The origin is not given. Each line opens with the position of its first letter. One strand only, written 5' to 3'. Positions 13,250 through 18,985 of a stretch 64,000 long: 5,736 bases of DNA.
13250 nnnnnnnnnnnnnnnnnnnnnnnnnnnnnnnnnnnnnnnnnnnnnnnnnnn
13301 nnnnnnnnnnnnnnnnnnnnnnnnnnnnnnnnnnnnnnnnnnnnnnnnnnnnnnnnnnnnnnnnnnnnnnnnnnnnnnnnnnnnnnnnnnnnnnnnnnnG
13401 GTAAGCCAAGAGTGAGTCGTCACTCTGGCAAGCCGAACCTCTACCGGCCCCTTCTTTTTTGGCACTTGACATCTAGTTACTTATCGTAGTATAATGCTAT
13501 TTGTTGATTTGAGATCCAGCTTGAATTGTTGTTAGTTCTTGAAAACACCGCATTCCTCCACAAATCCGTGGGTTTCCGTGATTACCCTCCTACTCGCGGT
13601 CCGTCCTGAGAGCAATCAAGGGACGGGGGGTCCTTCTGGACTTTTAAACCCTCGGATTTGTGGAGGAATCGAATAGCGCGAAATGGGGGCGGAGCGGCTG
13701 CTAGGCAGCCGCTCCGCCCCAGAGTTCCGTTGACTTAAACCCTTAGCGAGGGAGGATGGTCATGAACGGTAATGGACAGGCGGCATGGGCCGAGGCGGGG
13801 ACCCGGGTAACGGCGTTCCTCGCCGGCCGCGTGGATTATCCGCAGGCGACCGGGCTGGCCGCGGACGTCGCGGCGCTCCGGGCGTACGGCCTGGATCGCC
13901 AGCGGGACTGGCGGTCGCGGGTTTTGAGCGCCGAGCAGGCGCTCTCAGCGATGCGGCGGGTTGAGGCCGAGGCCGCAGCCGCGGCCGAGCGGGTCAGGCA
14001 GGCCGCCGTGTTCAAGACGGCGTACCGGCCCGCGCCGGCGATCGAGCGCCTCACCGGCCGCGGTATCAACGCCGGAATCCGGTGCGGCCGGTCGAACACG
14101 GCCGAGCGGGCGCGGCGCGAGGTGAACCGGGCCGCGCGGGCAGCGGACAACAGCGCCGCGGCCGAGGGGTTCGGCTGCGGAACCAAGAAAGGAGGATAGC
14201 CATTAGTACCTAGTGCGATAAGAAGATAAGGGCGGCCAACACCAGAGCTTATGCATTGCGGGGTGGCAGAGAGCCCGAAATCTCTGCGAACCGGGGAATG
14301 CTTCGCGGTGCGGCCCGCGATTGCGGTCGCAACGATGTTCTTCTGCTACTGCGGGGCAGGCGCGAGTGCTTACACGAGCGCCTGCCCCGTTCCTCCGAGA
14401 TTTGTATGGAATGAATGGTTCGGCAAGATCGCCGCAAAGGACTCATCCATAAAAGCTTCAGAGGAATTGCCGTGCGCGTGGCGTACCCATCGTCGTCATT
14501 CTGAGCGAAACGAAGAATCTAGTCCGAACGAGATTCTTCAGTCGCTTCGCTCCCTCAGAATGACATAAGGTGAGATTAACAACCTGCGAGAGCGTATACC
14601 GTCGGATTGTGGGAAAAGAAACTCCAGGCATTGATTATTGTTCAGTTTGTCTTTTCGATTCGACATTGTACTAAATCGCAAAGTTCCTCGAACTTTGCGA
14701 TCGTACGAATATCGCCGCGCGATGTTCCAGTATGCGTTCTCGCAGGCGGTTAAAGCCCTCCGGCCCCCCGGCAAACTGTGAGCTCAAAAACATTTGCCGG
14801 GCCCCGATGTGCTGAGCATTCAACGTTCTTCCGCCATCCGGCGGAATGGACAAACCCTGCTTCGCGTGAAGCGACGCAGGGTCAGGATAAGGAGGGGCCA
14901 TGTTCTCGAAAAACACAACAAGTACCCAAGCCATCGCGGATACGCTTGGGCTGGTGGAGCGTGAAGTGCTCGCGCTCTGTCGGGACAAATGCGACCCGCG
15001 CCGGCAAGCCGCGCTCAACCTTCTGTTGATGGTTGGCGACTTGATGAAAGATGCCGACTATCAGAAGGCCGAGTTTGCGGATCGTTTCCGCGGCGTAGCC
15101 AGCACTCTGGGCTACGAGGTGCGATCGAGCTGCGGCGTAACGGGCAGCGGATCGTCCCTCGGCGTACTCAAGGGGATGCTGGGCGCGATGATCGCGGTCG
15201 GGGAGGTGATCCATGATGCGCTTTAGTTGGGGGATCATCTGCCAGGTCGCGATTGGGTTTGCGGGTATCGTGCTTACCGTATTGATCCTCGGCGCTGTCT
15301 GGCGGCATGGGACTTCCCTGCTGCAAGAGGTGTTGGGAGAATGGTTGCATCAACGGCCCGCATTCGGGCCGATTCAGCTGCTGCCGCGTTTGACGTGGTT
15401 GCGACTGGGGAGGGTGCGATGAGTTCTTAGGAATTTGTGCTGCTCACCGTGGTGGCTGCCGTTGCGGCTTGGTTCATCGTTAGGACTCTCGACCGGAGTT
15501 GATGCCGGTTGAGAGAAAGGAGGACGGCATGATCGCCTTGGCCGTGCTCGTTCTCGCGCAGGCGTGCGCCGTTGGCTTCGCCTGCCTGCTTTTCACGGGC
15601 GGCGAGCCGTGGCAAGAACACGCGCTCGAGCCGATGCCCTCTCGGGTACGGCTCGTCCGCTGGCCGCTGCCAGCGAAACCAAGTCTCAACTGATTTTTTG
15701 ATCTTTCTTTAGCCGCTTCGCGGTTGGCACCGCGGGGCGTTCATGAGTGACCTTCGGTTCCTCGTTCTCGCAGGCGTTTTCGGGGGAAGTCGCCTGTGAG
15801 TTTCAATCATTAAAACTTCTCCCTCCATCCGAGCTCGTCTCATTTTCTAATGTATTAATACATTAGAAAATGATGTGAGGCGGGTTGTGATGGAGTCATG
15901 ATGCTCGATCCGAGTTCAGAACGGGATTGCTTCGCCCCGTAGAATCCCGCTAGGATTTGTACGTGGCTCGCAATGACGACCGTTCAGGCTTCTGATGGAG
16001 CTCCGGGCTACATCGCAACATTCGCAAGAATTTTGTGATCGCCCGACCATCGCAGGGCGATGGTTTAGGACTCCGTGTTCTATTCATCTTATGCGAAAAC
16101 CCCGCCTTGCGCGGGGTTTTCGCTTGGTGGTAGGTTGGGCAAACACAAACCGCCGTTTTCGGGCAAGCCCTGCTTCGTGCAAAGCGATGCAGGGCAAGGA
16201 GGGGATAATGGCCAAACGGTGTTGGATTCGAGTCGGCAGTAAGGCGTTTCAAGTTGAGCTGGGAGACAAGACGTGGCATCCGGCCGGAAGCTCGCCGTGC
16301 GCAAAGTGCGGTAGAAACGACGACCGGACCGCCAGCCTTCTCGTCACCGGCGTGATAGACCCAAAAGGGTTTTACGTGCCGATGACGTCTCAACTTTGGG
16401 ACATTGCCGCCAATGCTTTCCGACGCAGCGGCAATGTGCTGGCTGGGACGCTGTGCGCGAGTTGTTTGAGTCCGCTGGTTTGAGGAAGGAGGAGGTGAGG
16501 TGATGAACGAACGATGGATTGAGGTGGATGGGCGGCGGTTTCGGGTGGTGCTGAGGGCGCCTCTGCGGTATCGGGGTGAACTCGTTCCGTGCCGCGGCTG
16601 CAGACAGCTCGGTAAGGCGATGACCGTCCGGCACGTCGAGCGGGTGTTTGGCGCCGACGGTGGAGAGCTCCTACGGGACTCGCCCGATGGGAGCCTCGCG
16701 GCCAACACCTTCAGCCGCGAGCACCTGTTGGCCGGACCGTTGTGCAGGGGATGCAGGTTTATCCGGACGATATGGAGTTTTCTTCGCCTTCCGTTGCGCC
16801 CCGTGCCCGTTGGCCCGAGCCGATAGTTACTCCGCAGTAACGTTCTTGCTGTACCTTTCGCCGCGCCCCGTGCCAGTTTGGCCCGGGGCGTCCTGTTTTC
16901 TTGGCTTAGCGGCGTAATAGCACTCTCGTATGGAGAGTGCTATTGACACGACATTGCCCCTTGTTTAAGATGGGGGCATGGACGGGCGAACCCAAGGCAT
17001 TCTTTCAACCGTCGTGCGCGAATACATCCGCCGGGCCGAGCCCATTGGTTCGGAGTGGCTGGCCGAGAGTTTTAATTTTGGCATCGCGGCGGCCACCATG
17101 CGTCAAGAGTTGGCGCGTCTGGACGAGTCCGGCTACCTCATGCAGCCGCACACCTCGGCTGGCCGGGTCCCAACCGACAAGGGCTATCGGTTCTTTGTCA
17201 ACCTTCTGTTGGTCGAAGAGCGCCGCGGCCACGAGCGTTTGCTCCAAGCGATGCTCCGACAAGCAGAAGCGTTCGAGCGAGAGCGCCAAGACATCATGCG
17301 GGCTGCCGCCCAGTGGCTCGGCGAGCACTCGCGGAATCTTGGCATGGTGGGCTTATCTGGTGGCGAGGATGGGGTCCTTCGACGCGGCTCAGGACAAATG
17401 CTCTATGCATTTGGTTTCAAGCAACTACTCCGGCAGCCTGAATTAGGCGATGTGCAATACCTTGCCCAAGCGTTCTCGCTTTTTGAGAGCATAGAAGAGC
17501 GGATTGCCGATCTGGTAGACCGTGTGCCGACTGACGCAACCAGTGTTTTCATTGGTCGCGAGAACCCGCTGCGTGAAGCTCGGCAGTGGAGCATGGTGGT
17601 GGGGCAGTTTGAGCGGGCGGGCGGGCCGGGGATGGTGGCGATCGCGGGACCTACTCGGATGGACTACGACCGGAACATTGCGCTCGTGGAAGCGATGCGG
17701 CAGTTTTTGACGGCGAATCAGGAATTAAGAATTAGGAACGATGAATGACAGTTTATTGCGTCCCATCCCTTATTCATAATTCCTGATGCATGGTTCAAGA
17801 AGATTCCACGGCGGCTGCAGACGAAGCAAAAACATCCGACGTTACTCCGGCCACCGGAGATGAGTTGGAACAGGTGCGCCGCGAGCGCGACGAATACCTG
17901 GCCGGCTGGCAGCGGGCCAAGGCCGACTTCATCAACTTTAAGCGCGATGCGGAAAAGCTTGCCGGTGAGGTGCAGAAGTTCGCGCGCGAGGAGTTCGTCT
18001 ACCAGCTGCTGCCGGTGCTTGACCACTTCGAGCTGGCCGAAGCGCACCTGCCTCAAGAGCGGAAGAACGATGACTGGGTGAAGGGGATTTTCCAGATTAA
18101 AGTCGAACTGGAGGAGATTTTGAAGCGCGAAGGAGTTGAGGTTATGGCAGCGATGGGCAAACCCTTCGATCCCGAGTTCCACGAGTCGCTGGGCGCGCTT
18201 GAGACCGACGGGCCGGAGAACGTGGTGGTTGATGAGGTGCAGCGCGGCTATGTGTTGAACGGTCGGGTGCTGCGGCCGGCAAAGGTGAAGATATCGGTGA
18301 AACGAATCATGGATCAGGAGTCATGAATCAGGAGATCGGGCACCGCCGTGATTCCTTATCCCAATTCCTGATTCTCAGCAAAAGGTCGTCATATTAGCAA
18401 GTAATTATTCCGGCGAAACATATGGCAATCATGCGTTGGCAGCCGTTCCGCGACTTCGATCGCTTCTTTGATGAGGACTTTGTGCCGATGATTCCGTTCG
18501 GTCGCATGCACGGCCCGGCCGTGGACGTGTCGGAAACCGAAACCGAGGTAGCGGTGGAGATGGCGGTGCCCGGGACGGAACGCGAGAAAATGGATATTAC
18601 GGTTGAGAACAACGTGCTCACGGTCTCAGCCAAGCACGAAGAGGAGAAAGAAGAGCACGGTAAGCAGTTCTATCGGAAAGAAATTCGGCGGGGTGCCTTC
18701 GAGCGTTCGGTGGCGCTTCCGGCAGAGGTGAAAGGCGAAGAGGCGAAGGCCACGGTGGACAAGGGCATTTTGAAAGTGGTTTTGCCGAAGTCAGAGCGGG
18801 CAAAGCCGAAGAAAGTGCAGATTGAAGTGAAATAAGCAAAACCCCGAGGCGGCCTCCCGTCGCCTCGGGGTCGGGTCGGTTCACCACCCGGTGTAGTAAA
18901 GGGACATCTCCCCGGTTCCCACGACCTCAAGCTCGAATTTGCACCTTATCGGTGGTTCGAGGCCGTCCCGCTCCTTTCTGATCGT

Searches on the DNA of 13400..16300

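Call 98: search_rna_families(source=window, start=13400, end=16300, threshold=evalue, max_evalue=1)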
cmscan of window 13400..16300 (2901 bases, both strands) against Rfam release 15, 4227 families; matches with E-value up to 1: 2.
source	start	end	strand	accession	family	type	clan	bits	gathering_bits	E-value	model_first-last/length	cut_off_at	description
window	16051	16129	+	RF01772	rnk_pseudo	Cis-reg; leader;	-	27.8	55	0.062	1-108/108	no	Pseudomonas rnk leader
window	15822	15890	+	RF03664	MIR6288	Gene; miRNA;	-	26.8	74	0.022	1-92/92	no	MIR6288 microRNA precursor family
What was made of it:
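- Tried and rejected: An E-value scan of 13400-16300 gave only chance hits, including a plant miRNA hairpin model lying over copy 2 (call 98).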

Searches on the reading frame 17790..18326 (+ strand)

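Call 104: search_protein_families(library=pfam, proteins=[window:17790-18326:+], max_evalue=0.001)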
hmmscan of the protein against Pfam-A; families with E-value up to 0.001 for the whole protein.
window:17790-18326:+ (178 aa): 1 family
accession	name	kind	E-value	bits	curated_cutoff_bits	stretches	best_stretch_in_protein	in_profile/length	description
PF01025.24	GrpE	-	2.6e-39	135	25.8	1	11-169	5-164/165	GrpE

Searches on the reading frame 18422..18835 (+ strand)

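Call 104: search_protein_families(library=pfam, proteins=[window:18422-18835:+], max_evalue=0.001)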
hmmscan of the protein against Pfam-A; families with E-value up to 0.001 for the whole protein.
window:18422-18835:+ (137 aa): 3 families
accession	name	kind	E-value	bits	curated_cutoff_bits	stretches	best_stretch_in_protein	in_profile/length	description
PF00011.27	HSP20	-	2.7e-21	76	20.8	1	36-134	2-101/102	Hsp20/alpha crystallin family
PF17886.7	ArsA_HSP20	-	8.2e-05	22.5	22.5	1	42-120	3-62/63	HSP20-like domain found in ArsA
PF04969.22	CS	-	0.00014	23.2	21.3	1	37-123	6-78/78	CS domain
